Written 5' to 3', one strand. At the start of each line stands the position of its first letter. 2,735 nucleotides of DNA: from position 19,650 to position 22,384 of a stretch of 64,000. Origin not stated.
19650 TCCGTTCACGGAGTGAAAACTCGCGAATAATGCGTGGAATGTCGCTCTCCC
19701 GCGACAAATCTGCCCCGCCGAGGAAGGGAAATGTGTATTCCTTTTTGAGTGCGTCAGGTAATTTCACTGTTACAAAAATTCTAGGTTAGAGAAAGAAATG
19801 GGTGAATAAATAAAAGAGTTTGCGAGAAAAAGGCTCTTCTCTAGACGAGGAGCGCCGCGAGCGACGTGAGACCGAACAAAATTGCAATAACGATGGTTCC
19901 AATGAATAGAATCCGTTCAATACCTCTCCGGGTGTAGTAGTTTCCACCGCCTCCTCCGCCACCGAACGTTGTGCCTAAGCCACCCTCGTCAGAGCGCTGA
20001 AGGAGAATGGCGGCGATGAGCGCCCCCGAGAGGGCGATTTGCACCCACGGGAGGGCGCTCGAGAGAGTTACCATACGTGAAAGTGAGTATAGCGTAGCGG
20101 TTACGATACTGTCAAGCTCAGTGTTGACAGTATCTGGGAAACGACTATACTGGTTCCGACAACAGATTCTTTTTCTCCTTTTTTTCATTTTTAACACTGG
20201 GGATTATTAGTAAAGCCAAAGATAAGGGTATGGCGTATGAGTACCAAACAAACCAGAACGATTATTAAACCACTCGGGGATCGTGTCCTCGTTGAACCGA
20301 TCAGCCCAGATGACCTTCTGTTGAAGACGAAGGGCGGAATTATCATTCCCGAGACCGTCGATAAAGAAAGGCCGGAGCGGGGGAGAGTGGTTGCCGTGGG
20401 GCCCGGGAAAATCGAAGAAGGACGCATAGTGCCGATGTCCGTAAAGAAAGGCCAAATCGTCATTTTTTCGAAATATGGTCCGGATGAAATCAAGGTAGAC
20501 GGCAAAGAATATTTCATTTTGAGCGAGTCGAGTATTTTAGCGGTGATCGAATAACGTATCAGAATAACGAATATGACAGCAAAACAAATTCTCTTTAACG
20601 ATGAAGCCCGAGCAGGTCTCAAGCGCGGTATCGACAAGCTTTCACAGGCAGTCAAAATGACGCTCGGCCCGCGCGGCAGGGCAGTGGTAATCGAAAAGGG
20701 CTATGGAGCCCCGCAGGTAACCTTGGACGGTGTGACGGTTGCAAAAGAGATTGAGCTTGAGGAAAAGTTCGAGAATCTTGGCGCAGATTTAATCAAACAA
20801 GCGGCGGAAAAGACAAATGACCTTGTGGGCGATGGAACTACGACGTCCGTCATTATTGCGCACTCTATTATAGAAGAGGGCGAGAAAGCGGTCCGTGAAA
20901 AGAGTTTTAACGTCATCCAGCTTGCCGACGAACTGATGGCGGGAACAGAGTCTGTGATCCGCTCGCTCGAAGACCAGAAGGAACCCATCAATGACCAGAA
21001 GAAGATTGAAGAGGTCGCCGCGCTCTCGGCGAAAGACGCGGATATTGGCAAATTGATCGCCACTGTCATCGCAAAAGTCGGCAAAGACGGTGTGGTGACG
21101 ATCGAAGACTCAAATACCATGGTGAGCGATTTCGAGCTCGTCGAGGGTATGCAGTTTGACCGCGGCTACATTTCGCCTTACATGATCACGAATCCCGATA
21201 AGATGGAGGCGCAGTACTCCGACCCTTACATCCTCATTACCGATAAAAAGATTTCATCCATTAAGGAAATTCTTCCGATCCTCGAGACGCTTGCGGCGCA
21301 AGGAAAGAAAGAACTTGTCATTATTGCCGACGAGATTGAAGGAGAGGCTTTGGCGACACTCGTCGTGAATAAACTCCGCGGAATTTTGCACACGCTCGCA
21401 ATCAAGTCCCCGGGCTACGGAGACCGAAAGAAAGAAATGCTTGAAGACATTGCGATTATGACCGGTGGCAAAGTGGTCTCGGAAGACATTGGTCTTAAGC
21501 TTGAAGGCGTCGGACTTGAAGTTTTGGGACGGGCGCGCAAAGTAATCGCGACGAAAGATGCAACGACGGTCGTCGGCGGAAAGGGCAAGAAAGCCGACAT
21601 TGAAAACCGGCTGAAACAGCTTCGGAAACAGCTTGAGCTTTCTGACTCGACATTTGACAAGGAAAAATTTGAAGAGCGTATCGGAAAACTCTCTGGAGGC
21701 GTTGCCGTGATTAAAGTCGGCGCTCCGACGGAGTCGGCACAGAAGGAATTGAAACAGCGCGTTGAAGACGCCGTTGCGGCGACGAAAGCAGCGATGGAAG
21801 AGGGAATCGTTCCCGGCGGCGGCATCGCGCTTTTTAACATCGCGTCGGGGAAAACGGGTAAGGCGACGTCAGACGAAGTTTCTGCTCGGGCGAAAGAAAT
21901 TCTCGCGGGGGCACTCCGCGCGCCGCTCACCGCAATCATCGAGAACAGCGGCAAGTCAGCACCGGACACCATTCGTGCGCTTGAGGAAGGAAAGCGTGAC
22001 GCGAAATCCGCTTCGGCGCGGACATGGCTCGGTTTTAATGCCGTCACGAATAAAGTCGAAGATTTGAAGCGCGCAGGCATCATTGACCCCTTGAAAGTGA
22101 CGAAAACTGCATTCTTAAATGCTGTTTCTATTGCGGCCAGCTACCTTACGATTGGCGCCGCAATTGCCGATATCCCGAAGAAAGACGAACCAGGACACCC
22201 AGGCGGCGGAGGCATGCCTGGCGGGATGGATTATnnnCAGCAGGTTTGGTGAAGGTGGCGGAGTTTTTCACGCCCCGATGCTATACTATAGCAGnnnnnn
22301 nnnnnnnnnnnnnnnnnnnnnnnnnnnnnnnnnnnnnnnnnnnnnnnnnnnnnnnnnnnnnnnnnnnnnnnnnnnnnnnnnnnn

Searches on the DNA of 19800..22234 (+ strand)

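Call 54: search_rna_families(source=window, start=19800, end=20600, threshold=evalue, max_evalue=1)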
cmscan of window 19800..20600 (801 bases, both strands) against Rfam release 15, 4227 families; matches with E-value up to 1: 0.
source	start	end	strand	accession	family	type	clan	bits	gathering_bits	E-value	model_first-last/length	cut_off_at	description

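Call 55: search_rna_families(source=L001, start=600, end=1000, threshold=evalue, max_evalue=1)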
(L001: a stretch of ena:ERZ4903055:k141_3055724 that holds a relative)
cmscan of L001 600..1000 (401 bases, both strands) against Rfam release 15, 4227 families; matches with E-value up to 1: 0.
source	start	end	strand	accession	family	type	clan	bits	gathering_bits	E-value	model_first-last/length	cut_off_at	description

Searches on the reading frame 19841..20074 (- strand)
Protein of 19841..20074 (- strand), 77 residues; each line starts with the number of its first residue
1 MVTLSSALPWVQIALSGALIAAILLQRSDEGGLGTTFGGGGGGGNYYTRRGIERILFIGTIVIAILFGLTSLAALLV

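Call 60: find_encoding_contigs(protein=window:19841-20074:-, flank=1500, max_places=10)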
Protein window:19841-20074:- (77 aa): no gene with exactly this product is on record in the collection.

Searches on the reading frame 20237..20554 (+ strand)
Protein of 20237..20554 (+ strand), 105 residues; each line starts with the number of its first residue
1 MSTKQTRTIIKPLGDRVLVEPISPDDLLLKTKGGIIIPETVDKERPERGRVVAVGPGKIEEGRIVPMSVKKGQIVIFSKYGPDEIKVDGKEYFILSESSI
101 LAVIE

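Call 59: find_encoding_contigs(protein=window:20237-20554:+, flank=1500, max_places=10)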
Protein window:20237-20554:+ (105 aa): 6 contigs read that carry it; 1 place shown.
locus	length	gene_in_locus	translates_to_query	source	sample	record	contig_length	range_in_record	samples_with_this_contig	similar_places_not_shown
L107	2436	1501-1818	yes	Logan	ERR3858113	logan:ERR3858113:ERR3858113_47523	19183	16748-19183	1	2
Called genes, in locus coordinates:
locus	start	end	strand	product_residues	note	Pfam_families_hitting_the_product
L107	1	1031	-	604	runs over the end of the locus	PF00496:SBP_bac_5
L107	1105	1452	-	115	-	PF03840:SecG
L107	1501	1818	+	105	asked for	PF00166:Cpn10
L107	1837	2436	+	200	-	?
